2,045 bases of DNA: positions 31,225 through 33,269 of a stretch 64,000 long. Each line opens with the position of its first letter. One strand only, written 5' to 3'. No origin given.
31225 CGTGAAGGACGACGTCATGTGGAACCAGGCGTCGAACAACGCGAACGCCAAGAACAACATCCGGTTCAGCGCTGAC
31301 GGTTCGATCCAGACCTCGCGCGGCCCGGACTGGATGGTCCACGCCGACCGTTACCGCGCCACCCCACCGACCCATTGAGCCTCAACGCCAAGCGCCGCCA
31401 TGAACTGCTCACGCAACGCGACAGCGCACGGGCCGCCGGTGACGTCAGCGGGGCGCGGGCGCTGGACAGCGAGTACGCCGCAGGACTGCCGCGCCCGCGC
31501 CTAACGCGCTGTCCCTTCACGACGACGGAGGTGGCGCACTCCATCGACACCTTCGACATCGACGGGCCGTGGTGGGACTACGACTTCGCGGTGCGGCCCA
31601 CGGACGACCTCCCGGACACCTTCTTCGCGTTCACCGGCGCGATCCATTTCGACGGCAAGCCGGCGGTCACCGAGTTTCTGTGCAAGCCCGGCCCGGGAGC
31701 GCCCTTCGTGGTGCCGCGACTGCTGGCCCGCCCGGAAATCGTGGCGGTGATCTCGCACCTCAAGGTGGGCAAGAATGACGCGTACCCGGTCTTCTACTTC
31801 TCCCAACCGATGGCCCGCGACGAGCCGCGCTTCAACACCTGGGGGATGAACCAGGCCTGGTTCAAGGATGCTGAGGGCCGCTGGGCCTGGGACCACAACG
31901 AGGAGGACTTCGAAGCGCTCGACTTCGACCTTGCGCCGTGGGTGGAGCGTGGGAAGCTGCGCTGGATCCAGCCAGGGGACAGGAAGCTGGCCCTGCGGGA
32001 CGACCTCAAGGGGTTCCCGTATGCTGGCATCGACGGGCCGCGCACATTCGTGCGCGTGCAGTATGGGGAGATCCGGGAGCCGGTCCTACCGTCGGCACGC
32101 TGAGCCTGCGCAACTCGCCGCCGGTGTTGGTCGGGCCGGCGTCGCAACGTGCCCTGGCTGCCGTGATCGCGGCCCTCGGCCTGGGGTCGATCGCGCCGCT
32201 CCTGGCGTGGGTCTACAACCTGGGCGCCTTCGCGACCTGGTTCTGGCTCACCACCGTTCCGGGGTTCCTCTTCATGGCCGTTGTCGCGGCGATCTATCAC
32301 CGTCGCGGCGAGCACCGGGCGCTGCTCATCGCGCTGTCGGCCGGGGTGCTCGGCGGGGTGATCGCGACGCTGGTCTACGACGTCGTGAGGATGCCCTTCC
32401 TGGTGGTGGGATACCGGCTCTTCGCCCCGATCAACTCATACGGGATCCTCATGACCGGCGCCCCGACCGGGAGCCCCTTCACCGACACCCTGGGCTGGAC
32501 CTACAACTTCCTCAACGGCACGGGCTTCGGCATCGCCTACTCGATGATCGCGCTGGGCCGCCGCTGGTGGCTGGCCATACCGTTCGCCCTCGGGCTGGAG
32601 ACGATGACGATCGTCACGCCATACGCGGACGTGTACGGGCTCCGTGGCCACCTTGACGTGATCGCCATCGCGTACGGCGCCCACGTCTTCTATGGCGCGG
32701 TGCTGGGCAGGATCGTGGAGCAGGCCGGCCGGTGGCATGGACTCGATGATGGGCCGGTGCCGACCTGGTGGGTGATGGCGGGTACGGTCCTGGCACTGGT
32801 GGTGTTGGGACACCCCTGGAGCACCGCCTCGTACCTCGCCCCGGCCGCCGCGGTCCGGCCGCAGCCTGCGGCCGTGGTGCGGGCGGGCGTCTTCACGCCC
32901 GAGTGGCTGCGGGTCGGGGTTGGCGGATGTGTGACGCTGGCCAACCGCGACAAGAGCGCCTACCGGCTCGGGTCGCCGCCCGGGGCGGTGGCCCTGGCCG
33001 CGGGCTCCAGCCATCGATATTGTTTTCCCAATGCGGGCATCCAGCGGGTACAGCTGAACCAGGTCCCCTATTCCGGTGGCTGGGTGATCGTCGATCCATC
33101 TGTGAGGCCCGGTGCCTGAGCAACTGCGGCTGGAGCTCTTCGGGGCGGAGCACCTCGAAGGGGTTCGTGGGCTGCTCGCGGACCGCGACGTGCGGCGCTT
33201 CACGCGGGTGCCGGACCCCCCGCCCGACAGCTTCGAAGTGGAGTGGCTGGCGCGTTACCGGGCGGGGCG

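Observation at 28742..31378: Polytopic membrane protein ending in an ExoY/CyaA/edema-factor-type (class II) nucleotidyl-cyclase signature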

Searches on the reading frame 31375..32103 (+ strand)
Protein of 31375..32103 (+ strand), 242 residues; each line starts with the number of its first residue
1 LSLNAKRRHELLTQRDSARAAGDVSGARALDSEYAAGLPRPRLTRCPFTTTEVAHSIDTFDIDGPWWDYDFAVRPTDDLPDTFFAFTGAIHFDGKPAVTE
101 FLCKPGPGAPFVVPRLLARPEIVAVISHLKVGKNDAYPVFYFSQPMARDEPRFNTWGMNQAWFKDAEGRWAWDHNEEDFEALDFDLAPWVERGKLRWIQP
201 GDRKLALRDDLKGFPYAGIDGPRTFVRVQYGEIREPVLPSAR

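Call 3: search_protein_families(library=pfam, proteins=[window:31375-32103:+], max_evalue=1)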
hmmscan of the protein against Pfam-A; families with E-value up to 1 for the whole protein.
window:31375-32103:+ (242 aa): 0 families

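Call 4: search_protein_families(library=ncbifam, proteins=[window:31375-32103:+], max_evalue=1)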
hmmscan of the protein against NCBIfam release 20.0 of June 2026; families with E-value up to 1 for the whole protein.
window:31375-32103:+ (242 aa): 0 families

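Call 54: find_homologous_proteins(query=window:31375-32103:+, max_evalue=0.001)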
Query window:31375-32103:+ (242 aa): 20 proteins with E <= 0.001 among 820 candidates.
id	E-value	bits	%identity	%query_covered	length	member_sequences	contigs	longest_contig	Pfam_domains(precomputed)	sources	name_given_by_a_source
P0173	5.8e-166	568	100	100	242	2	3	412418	PF28040.1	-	-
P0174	3.0e-115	402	75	91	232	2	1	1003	PF28040.1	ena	-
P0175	5.6e-79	283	54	99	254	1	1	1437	PF28040.1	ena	-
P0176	1.5e-70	256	49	97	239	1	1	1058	PF28040.1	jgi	jgi:hypothetical protein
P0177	3.7e-70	254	49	97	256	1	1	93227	PF28040.1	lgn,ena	-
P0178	7.5e-69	250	48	99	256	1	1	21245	PF28040.1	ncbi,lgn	ncbi:MAG: hypothetical protein ACR2MY_02330 [Candidatus Dormibacteria bacterium]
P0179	1.2e-58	217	47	89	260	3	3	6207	PF28040.1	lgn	-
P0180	2.4e-58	216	46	95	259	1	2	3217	PF28040.1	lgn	-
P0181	8.9e-55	204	46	84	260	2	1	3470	PF28040.1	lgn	-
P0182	8.2e-54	201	43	97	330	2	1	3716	PF28040.1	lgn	-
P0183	4.7e-52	195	45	91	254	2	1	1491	PF28040.1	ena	-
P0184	1.0e-51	194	45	87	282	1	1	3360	PF28040.1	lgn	-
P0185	5.0e-50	188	42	96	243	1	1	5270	PF28040.1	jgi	jgi:hypothetical protein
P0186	1.6e-49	187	48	83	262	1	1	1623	PF28040.1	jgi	jgi:hypothetical protein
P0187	5.1e-47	178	42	86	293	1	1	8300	PF28040.1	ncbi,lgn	-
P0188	6.3e-47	178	43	85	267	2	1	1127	PF28040.1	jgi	-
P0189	6.9e-44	168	42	90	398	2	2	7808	PF13240.12,PF28040.1,PF12773.14,PF17032.11,PF13248.12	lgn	-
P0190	2.0e-36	144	43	73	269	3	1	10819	PF28040.1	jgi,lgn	jgi:hypothetical protein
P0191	3.5e-32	130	40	83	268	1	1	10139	PF28040.1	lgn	-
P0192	8.3e-30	122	36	84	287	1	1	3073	PF28040.1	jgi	jgi:hypothetical protein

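Call 55: find_encoding_contigs(protein=P0177, flank=6000, max_places=2)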
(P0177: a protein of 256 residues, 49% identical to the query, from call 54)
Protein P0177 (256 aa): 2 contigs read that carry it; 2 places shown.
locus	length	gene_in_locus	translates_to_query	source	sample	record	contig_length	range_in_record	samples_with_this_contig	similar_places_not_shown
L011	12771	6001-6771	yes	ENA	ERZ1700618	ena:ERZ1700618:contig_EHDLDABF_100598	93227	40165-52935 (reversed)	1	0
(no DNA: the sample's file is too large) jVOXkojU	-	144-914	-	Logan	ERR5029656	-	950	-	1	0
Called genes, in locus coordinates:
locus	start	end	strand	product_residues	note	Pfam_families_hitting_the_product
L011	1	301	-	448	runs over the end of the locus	PF02687:FtsX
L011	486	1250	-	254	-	PF00005:ABC_tran, PF02463:SMC_N (faint), PF13304:AAA_21 (faint)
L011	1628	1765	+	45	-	-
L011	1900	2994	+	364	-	PF01408:GFO_IDH_MocA, PF22725:GFO_IDH_MocA_C3 (weak)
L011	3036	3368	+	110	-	PF00190:Cupin_1, PF02311:AraC_binding (weak), PF07883:Cupin_2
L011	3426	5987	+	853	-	-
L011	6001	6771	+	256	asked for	PF28040:DUF8367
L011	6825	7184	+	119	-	PF13560:HTH_31, PF01381:HTH_3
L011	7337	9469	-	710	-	PF00069:Pkinase, PF07714:PK_Tyr_Ser-Thr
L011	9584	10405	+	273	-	PF00268:Ribonuc_red_sm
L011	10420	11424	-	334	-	-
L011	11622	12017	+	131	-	PF01451:LMWPc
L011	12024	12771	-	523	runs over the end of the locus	PF00501:AMP-binding, PF13193:AMP-binding_C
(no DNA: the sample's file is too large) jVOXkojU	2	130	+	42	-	?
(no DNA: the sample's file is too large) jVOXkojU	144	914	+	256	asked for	PF28040:DUF8367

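Call 56: find_encoding_contigs(protein=P0190, flank=6000, max_places=2)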
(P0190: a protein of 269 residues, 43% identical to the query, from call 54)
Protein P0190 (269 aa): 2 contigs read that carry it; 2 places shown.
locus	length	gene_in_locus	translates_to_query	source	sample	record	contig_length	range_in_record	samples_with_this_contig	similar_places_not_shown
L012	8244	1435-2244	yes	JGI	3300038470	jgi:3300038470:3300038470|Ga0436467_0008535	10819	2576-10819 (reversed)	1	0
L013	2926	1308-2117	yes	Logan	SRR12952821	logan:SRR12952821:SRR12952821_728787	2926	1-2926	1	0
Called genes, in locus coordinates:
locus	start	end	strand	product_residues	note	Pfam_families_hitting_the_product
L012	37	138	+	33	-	-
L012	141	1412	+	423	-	PF13665:Tox-PAAR-like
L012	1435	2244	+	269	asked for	PF28040:DUF8367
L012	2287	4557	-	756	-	PF05954:Phage_GPD, PF04717:Phage_base_V, PF22178:Gp5_trimer_C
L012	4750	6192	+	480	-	PF14559:TPR_19 (weak), PF13371:TPR_9 (weak), PF13414:TPR_11, PF13432:TPR_16, PF13489:Methyltransf_23, PF08241:Methyltransf_11, PF08242:Methyltransf_12, PF13649:Methyltransf_25, +14 more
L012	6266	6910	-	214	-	PF26363:Phospholipase-like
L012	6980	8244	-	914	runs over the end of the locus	PF02861:Clp_N (weak), PF13191:AAA_16, PF23569:NBD_SMAX1 (weak), PF00004:AAA, PF17871:AAA_lid_9, PF07724:AAA_2, PF07728:AAA_5, PF10431:ClpB_D2-small, +7 more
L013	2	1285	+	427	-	?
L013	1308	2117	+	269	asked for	PF28040:DUF8367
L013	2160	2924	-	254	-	?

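Call 57: find_encoding_contigs(protein=P0191, flank=6000, max_places=2)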
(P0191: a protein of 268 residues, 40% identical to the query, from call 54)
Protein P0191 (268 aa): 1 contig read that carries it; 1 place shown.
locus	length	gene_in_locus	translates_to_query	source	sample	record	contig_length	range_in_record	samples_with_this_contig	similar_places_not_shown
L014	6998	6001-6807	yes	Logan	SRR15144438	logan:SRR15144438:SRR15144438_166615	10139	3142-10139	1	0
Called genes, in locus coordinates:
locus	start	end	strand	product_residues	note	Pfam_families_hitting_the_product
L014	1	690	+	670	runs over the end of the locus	PF05954:Phage_GPD, PF04717:Phage_base_V, PF22178:Gp5_trimer_C, PF06715:Gp5_C (faint), PF22178:Gp5_trimer_C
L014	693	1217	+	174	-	-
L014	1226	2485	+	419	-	PF13646:HEAT_2 (faint)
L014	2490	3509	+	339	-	PF09937:DUF2169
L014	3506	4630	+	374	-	PF00109:ketoacyl-synt (faint)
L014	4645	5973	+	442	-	PF13665:Tox-PAAR-like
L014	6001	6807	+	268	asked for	PF28040:DUF8367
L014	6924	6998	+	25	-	?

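Call 58: find_encoding_contigs(protein=P0187, flank=6000, max_places=2)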
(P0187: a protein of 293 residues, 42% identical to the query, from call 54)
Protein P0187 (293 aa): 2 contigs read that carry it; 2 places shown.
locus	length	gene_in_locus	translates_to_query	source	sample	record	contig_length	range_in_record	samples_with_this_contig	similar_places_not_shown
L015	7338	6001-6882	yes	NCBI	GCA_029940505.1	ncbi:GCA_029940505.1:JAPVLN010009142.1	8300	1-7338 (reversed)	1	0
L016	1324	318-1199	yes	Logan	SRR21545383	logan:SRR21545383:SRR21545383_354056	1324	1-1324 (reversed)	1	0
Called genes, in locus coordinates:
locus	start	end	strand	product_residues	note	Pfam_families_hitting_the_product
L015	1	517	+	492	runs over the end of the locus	?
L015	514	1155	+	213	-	PF00005:ABC_tran, PF13304:AAA_21 (faint)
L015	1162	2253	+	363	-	PF07494:Reg_prop (faint)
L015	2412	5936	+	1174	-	-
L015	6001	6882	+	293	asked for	PF28040:DUF8367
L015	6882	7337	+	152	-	?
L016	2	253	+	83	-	?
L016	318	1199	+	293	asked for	PF28040:DUF8367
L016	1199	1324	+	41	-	?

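Call 73: predict_structure(alignment_id=A4)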
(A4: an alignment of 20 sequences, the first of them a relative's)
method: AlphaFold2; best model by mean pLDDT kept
length: 242 residues; sequences in the alignment: 20
mean_pLDDT: 93.8   pTM: 0.90
mean pLDDT of the five models: 93.8, 93.5, 92.0, 91.2, 90.6
residues with pLDDT >= 90: 201; 70-90: 35; 50-70: 5; < 50: 1
segments of 3 or more residues with pLDDT < 50: none
pLDDT, mean of each block of 10 residues (from residue 1): 92 97 98 97 97 97 96 93 96 95 97 97 98 98 94 88 84 83 97 98 97 96 95 81 48
secondary structure, 60 per line:
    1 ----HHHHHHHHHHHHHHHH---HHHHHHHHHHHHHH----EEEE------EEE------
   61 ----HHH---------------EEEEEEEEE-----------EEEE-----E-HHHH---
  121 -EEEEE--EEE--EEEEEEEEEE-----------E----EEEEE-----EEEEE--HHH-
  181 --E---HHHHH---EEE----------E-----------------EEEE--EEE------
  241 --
elements in order: H5-20 H24-37 E42-45 E52-54 E83-91 E103-106 H114-117 E122-126 E129-131 E134-143 E160-164 E170-174 H187-191 E195-197 E226-229 E232-234

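Call 76: fold_search(model_id=the predicted structure, library=pdb)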
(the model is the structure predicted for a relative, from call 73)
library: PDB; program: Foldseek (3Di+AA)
matches with E <= 10: 39; with E <= 0.001: 0
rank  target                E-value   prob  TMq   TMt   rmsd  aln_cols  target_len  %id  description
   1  7zyf_A                1.5e+00  0.01  0.09  0.04  13.9       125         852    5  Insulin regulated aminopeptidase (IRAP) in complex with a nanomolar alpha hydroxy beta amino acid based inhibitor. (released 2022-07-20)
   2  1g84_MODEL_1_A        1.8e+00  0.03  0.13  0.25  15.1        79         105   14  THE SOLUTION STRUCTURE OF THE C EPSILON2 DOMAIN FROM IGE (released 2001-05-16)
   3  4frw_D                2.6e+00  0.02  0.11  0.13  13.7        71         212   11  Crystal structure of human nectin-4 extracellular fragment D1-D2 (released 2012-08-22)
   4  4yhv                  3.7e+00  0.01  0.09  0.15  13.7        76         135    4  Yeast Prp3 C-terminal fragment 325-469 (released 2015-07-22)
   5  3h0n                  4.2e+00  0.16  0.13  0.17   5.5        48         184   25  Crystal structure of a duf1470 family protein (jann_2411) from jannaschia sp. ccs1 at 1.45 A resolution (released 2009-04-21)
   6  3prm_A                4.2e+00  0.02  0.09  0.12  13.2        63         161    6  Structural analysis of a viral OTU domain protease from the Crimean-Congo Hemorrhagic Fever virus in complex with huma (released 2011-01-26)
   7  4frw_E                4.4e+00  0.01  0.12  0.14  14.6        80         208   12  Crystal structure of human nectin-4 extracellular fragment D1-D2 (released 2012-08-22)
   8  4yhu_B                4.4e+00  0.01  0.09  0.15  14.0        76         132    5  Yeast Prp3 C-terminal fragment 296-469 (released 2015-07-22)
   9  7jms_A                4.4e+00  0.01  0.07  0.10  13.7        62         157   11  Structure of the Hazara virus OTU bound to ubiquitin (released 2020-10-21)
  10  5ifw_A                5.3e+00  0.01  0.11  0.14  14.2       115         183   10  Quantitative interaction mapping reveals an extended ubiquitin regulatory domain in ASPL that disrupts functional p97  (released 2016-10-26)
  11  1ynk_H                5.3e+00  0.01  0.14  0.15  16.8       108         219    7  Identification of Key residues of the NC6.8 Fab antibody fragment binding to synthetic sweeteners: Crystal structure o (released 2005-08-16)
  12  9pzu_D                5.3e+00  0.01  0.10  0.04  13.2        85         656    9  Native GluN1/GluN2B in complex with 5F11 Fab (class 4), glycine and glutamate-bound state (released 2025-12-17)
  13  9pzu_B                5.3e+00  0.01  0.10  0.04  13.2        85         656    9  Native GluN1/GluN2B in complex with 5F11 Fab (class 4), glycine and glutamate-bound state (released 2025-12-17)
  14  9pzs_D                5.3e+00  0.01  0.10  0.04  13.2        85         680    9  Native GluN1/GluN2A/GluN2B in complex with 5F11 and 3D2 Fabs (class 1), glycine and glutamate bound state (released 2025-12-17)
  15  1vcl_A                5.3e+00  0.00  0.06  0.04  19.7        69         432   12  Crystal Structure of Hemolytic Lectin CEL-III (released 2004-09-07)
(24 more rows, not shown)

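Call 85: find_encoding_contigs(protein=window:31375-32103:+, flank=1000, max_places=3)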
Protein window:31375-32103:+ (242 aa): 2 contigs read that carry it; 1 place shown.
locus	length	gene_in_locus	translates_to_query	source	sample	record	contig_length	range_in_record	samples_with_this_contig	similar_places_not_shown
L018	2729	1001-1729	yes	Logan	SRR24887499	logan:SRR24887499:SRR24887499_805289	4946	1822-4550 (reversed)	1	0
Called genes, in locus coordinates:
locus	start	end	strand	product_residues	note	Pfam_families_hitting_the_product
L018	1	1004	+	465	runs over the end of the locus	?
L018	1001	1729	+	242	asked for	PF28040:DUF8367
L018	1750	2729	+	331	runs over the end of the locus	-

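Call 93: search_protein_families(library=padloc, proteins=[window:31375-32103:+], max_evalue=0.1)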
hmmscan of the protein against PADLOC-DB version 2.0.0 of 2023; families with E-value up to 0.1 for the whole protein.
window:31375-32103:+ (242 aa): 0 families

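Call 97: find_related_loci(query=A4, collection=metagenome_contigs, flank=5000)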
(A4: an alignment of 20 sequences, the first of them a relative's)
Query A4 (242 aa) in metagenome_contigs; peptide patterns used: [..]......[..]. (x = any residue, [..] = any of these).
178 stretches matched a pattern; 67 encode a relative of the query (tblastn E <= 1e-3); 67 distinct loci.
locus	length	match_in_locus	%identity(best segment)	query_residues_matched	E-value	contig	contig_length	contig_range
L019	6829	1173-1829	45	10-233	4e-61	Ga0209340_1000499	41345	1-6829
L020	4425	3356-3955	48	34-233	2e-60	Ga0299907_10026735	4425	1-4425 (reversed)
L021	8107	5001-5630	51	29-240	5e-60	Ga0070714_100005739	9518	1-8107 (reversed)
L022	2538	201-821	49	33-241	8e-60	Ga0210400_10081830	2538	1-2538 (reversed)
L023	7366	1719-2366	44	19-236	1e-57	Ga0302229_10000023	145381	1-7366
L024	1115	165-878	42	2-239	6e-59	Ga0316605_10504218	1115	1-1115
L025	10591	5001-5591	49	33-231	6e-55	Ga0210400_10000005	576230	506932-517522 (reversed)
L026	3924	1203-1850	47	20-233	6e-55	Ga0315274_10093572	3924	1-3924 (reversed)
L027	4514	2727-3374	47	20-233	8e-55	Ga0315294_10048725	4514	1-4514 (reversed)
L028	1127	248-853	43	29-233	9e-52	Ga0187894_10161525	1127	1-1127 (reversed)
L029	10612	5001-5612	43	30-233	8e-47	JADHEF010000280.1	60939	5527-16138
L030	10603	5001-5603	40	30-233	1e-40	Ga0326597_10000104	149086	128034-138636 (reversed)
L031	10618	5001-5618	40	30-234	8e-39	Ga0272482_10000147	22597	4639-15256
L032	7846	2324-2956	37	23-233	1e-38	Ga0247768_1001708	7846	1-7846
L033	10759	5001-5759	35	1-233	2e-38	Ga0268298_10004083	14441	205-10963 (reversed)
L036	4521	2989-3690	36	2-232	1e-37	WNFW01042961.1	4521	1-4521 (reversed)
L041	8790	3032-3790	33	1-233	2e-35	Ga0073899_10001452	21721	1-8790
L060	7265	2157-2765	34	32-232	7e-30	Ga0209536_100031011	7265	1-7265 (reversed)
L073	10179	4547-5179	35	13-222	2e-27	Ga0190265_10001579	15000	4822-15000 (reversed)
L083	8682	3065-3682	34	28-233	3e-28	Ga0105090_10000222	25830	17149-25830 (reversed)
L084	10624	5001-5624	35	27-232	5e-29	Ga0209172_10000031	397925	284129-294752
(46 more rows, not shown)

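Call 100: search_protein_families(library=pfam, proteins=[L073:3146-4447:+, L036:1637-2923:+, L060:731-1999:+, L083:1845-2933:+, L084:2474-4774:+, L033:1285-4995:+, L032:3-2243:+, L027:2-2533:+, L041:3-3032:+], max_evalue=0.01)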
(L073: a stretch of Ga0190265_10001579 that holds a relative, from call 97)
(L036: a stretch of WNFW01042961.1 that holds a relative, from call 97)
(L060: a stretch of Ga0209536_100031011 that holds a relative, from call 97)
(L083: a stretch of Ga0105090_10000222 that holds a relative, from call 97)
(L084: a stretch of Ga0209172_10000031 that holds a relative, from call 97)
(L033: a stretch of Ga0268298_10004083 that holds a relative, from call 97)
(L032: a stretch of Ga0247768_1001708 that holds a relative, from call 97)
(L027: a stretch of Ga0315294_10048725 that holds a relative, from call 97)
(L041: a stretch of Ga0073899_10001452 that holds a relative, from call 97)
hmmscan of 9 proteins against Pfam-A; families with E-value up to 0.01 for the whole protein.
L073:3146-4447:+ (434 aa): 1 family
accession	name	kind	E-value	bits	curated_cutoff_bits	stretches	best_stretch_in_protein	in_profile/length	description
PF13665.11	Tox-PAAR-like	-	8.5e-38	129.2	31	1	20-121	1-102/108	Toxin PAAR-like domain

L036:1637-2923:+ (429 aa): 1 family
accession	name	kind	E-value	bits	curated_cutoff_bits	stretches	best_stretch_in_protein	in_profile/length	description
PF13665.11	Tox-PAAR-like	-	5.9e-39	133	31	1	20-123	1-104/108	Toxin PAAR-like domain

L060:731-1999:+ (423 aa): 2 families
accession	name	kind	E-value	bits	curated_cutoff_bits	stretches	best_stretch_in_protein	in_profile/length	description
PF13665.11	Tox-PAAR-like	-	9e-40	135.6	31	1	23-127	2-106/108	Toxin PAAR-like domain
PF06905.18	FAIM1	-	0.0058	16.8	22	0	47-113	16-81/172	Fas apoptotic inhibitory molecule (FAIM1)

L083:1845-2933:+ (363 aa): 1 family
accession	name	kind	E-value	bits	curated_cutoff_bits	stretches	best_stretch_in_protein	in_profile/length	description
PF13665.11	Tox-PAAR-like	-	9.1e-39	132.4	31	1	25-130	3-107/108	Toxin PAAR-like domain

L084:2474-4774:+ (767 aa): 2 families
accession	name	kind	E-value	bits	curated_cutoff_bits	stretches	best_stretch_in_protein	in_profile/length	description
PF13665.11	Tox-PAAR-like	-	4.8e-38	130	31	1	402-505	1-104/108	Toxin PAAR-like domain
PF03497.21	Anthrax_toxA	-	5.9e-06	26.9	25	1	569-628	2-61/173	Anthrax toxin LF subunit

L033:1285-4995:+ (1237 aa): 1 family
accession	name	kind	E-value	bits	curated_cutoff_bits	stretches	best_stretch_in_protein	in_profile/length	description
PF13699.11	eCIS_core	-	3.7e-12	46.7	22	1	131-198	6-78/79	eCIS core domain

L032:3-2243:+ (747 aa): 0 families

L027:2-2533:+ (844 aa): 0 families

L041:3-3032:+ (1010 aa): 0 families

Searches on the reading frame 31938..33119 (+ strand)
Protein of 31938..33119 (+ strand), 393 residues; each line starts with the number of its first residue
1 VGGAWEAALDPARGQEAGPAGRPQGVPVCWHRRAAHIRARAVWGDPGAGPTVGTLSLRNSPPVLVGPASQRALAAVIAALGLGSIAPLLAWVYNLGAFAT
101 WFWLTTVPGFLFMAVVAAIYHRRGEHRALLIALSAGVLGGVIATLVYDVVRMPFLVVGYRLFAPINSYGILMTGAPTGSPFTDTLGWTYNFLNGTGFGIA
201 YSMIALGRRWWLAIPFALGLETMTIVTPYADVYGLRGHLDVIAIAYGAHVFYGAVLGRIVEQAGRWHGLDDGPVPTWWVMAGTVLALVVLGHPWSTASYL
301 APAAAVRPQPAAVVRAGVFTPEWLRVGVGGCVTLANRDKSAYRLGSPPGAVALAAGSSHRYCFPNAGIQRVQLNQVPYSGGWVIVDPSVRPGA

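Call 3: search_protein_families(library=pfam, proteins=[window:31938-33119:+], max_evalue=1)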
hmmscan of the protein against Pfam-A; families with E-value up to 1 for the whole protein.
window:31938-33119:+ (393 aa): 1 family
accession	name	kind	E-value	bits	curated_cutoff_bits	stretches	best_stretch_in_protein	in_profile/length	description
PF15354.11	KAAG1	-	0.074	14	27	1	20-65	6-47/84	Kidney-associated antigen 1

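Call 4: search_protein_families(library=ncbifam, proteins=[window:31938-33119:+], max_evalue=1)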
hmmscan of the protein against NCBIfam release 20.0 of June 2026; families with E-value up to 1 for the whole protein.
window:31938-33119:+ (393 aa): 0 families

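Call 93: search_protein_families(library=padloc, proteins=[window:32124-33119:+], max_evalue=0.1)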
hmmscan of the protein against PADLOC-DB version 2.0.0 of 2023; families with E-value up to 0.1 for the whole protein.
window:32124-33119:+ (331 aa): 0 families

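Call 95: search_solved_structures(query=window:32124-33119:+, max_evalue=10)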
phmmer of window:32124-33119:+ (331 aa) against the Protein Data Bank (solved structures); distinct sequences matched with E-value up to 10: 1.
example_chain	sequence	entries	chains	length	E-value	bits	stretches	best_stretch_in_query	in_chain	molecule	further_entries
4koa_A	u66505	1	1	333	0.18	14.1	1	58-110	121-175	1,5-anhydro-D-fructose reductase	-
